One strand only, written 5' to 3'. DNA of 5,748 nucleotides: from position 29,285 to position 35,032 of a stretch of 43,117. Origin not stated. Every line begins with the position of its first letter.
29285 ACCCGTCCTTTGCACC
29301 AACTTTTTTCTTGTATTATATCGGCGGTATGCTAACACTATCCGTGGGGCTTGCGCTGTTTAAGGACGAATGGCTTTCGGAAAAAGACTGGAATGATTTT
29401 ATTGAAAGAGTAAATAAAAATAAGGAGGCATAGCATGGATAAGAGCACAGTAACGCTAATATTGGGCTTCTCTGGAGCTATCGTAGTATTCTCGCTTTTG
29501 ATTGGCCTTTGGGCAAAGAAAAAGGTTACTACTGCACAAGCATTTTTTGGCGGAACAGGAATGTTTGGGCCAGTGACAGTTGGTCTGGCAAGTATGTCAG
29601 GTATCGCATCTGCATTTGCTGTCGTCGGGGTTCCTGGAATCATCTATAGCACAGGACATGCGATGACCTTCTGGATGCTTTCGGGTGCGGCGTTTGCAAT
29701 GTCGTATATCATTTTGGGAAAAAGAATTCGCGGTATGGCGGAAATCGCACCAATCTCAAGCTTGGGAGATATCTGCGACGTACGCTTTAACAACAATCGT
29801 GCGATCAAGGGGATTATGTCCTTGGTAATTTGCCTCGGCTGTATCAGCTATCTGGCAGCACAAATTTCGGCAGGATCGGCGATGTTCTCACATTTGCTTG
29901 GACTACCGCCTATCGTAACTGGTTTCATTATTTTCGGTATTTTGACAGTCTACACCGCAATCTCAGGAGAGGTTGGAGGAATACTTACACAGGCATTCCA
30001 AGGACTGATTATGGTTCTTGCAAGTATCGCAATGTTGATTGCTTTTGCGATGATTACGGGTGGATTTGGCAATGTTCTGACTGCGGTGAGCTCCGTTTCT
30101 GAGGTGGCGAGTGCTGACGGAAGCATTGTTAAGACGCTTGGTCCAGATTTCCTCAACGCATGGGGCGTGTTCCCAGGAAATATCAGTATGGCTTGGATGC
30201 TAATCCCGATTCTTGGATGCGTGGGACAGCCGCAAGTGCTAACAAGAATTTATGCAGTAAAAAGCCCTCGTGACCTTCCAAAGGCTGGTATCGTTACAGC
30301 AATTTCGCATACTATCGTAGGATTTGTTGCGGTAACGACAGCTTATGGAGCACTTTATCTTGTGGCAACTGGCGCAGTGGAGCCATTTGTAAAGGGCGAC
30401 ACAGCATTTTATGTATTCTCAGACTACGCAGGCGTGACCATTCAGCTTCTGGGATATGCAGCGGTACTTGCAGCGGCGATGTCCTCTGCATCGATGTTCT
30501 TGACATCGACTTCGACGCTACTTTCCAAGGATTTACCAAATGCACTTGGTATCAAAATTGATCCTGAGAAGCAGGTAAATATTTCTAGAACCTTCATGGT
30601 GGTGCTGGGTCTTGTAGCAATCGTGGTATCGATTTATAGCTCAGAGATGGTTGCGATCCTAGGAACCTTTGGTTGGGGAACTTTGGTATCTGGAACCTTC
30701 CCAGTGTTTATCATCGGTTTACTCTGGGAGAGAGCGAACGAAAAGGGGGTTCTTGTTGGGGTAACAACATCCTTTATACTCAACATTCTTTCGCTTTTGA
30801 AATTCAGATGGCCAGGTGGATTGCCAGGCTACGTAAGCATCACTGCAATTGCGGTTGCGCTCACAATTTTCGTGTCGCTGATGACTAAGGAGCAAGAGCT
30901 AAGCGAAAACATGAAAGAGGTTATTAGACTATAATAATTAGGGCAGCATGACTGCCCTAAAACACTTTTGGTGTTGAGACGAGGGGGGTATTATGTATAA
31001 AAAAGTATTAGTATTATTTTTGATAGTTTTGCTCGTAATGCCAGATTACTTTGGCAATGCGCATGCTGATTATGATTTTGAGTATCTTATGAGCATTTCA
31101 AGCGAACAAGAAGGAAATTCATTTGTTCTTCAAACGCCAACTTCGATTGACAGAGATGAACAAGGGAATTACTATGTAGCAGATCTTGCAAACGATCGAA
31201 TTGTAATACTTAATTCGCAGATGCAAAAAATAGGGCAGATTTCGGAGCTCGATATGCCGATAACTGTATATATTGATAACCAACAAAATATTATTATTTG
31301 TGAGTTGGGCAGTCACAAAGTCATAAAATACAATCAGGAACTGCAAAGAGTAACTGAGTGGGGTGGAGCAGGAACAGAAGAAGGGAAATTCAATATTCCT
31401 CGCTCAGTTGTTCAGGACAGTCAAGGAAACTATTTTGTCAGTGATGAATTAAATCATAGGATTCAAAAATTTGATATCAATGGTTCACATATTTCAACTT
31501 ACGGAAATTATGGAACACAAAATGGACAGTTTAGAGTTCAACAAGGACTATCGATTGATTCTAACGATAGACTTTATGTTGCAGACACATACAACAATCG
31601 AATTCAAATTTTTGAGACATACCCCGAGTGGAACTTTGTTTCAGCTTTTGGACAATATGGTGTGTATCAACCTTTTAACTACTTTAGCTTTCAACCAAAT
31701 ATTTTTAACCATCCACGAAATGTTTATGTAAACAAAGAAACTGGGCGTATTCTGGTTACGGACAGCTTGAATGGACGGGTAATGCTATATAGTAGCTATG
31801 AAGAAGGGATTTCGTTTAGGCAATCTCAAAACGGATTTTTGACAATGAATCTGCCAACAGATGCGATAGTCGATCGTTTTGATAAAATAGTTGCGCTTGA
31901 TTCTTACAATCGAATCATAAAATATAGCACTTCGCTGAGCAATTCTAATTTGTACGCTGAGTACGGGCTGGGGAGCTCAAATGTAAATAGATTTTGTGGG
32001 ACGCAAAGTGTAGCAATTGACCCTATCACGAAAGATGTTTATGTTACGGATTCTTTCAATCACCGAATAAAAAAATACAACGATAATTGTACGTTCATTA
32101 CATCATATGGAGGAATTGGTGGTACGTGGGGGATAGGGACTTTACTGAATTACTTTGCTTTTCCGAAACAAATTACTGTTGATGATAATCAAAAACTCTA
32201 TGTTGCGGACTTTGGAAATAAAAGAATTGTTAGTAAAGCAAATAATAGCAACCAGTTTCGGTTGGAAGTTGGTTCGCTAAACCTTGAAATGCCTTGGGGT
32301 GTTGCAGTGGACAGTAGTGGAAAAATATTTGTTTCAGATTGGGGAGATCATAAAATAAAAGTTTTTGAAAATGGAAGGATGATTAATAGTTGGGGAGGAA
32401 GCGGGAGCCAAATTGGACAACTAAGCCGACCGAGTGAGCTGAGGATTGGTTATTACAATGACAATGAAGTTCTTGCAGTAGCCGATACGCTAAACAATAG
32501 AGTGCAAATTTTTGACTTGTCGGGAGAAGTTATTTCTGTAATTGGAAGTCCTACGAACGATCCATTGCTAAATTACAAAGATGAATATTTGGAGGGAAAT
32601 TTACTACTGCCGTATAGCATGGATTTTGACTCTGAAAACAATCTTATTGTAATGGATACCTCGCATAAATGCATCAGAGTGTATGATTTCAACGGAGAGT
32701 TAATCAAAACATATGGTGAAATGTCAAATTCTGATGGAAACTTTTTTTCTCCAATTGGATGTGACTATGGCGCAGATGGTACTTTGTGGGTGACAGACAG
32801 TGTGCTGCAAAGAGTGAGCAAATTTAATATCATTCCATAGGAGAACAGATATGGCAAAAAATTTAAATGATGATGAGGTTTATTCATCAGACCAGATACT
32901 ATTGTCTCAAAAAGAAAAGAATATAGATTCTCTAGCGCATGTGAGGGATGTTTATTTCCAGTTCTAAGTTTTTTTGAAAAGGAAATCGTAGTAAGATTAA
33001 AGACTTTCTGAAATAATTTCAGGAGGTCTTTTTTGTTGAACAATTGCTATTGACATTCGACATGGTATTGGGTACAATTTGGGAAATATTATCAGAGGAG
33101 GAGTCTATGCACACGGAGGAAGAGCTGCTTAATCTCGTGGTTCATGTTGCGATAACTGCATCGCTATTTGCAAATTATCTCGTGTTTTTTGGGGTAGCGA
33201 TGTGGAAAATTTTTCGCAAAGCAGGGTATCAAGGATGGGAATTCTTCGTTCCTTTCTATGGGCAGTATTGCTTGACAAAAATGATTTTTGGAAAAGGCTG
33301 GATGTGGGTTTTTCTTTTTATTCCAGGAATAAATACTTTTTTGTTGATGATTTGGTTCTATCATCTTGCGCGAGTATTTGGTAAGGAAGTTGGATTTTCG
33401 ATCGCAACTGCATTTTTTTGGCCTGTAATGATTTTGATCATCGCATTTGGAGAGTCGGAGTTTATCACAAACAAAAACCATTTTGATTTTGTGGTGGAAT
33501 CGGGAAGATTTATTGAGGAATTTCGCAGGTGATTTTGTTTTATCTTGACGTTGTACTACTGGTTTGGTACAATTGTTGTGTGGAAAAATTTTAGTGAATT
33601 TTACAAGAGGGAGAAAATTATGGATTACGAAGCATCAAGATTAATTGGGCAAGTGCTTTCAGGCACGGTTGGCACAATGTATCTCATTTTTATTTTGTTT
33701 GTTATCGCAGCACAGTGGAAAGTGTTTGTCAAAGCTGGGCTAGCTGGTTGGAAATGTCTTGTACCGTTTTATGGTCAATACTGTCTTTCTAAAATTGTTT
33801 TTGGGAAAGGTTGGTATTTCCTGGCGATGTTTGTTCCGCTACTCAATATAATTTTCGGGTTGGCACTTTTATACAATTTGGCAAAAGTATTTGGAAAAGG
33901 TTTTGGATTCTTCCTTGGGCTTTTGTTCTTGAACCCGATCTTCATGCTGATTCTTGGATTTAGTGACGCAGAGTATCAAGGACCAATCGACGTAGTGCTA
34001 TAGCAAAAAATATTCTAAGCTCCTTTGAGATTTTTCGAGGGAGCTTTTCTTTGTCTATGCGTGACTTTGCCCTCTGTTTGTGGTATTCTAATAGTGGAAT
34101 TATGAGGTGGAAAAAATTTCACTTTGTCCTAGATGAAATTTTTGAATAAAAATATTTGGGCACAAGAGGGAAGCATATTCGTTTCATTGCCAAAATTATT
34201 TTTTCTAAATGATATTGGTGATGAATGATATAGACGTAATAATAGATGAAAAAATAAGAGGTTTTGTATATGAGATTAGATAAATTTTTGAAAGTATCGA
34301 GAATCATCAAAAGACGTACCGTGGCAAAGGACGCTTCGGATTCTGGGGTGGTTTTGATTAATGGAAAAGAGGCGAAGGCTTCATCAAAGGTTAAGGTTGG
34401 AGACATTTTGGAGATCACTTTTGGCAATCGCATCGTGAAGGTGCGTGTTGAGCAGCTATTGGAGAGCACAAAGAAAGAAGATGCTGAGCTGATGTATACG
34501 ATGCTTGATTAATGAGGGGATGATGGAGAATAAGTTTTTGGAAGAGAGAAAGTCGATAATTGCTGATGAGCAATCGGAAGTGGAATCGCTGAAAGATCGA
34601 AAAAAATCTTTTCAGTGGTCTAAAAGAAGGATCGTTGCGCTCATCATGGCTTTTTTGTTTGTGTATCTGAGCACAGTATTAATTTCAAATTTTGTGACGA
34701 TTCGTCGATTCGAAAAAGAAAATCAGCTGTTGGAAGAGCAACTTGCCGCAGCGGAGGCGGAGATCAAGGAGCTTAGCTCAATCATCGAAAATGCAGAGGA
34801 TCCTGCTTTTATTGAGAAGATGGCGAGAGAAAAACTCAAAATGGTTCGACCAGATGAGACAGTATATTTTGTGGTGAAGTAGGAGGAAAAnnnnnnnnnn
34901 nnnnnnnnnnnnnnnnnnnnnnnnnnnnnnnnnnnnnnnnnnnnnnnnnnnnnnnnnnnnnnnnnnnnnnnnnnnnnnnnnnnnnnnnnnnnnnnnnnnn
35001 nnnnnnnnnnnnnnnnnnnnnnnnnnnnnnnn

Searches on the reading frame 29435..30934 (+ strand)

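Call 72: search_protein_families(library=ncbifam, proteins=[window:29435-30934:+], max_evalue=0.00001)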
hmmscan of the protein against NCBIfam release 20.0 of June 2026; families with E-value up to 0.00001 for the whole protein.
window:29435-30934:+ (499 aa): 9 families
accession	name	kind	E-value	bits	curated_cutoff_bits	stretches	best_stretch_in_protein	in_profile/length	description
TIGR00813.1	sss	superfamily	6e-37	127.7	184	1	37-445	1-410/411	sodium/solute symporter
TIGR02121.1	Na_Pro_sym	equivalog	8.3e-34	117.1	515.5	1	16-487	10-472/488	sodium/proline symporter PutP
TIGR02119.1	panF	equivalog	2.4e-25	89.5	328.05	1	16-456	10-444/471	sodium/pantothenate symporter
TIGR03648.1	Na_symport_lg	subfamily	2.1e-19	69.4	320.75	2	342-458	368-485/547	VC_2705 family sodium/solute symporter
NF058657.1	MncbAcdTpMctC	equivalog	1.2e-17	63.6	670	1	8-452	7-451/527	monocarboxylic acid transporter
NF011948.0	PRK15419.1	equivalog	5.7e-16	58.5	955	1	17-466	14-459/502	sodium/proline symporter PutP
NF006903.2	PRK09395.1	subfamily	2.4e-13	49.4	750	1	15-451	43-476/552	cation/acetate symporter ActP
NF009135.0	PRK12488.1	subfamily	3.4e-09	35.8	850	1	16-450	41-472/549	cation/acetate symporter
NF046076.1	monocarbox_MctP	equivalog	1.9e-06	26.8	625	1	15-480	11-461/481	monocarboxylate uptake permease MctP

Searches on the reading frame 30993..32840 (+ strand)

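Call 72: search_protein_families(library=ncbifam, proteins=[window:30993-32840:+], max_evalue=0.00001)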
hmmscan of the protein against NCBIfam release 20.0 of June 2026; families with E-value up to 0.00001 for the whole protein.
window:30993-32840:+ (615 aa): 2 families
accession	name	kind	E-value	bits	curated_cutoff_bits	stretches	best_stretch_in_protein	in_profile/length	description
NF035926.1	scyF_NHL_VPEP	equivalog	5.3e-70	236.5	350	3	29-221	85-285/376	scytonemin biosynthesis PEP-CTERM protein ScyF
NF033206.1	ScyE_fam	subfamily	2e-08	34.2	80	0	393-452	257-322/333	ScyD/ScyE family protein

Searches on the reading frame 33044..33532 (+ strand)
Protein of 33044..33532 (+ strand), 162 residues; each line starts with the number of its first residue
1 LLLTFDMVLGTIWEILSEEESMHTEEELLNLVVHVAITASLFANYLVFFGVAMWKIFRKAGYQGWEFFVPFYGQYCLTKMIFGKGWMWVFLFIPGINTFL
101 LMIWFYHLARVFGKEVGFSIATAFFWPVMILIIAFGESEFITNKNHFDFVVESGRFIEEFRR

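Call 72: search_protein_families(library=ncbifam, proteins=[window:33044-33532:+], max_evalue=0.00001)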
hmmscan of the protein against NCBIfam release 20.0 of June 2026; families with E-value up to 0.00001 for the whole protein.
window:33044-33532:+ (162 aa): 0 families

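Call 76: search_protein_families(library=pfam, proteins=[window:33044-33532:+], max_evalue=0.001)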
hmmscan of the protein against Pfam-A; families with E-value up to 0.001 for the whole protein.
window:33044-33532:+ (162 aa): 1 family
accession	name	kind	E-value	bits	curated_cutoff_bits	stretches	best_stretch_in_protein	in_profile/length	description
PF18936.5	DUF5684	-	3.2e-15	56.9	27.4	1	65-141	1-79/81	Family of unknown function (DUF5684)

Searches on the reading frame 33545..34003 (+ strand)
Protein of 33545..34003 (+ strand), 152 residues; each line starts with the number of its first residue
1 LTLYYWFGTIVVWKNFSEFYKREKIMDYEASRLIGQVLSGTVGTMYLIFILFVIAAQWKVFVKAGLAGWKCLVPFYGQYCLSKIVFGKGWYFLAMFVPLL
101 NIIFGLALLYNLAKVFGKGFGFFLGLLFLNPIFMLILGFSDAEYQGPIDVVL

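Call 72: search_protein_families(library=ncbifam, proteins=[window:33545-34003:+], max_evalue=0.00001)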
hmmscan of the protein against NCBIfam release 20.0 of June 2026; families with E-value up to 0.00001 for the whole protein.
window:33545-34003:+ (152 aa): 0 families

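Call 76: search_protein_families(library=pfam, proteins=[window:33545-34003:+], max_evalue=0.001)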
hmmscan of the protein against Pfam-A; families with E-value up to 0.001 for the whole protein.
window:33545-34003:+ (152 aa): 1 family
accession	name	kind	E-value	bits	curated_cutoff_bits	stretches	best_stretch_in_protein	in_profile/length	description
PF18936.5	DUF5684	-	2.4e-21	76.6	27.4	1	69-147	1-81/81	Family of unknown function (DUF5684)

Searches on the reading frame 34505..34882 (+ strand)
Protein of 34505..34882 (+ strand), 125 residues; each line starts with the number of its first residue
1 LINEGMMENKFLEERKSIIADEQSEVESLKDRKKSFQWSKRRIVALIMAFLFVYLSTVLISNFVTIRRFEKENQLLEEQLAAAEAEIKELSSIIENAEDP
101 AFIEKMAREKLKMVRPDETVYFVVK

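Call 73: search_protein_families(library=ncbifam, proteins=[window:34505-34882:+], max_evalue=0.00001)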
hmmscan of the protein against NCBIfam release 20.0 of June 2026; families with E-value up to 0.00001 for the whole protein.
window:34505-34882:+ (125 aa): 1 family
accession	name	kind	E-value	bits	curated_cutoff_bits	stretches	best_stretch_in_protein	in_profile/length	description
TIGR02209.1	ftsL_broad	equivalog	2.4e-06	27.4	42.45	1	45-124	5-84/85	cell division protein FtsL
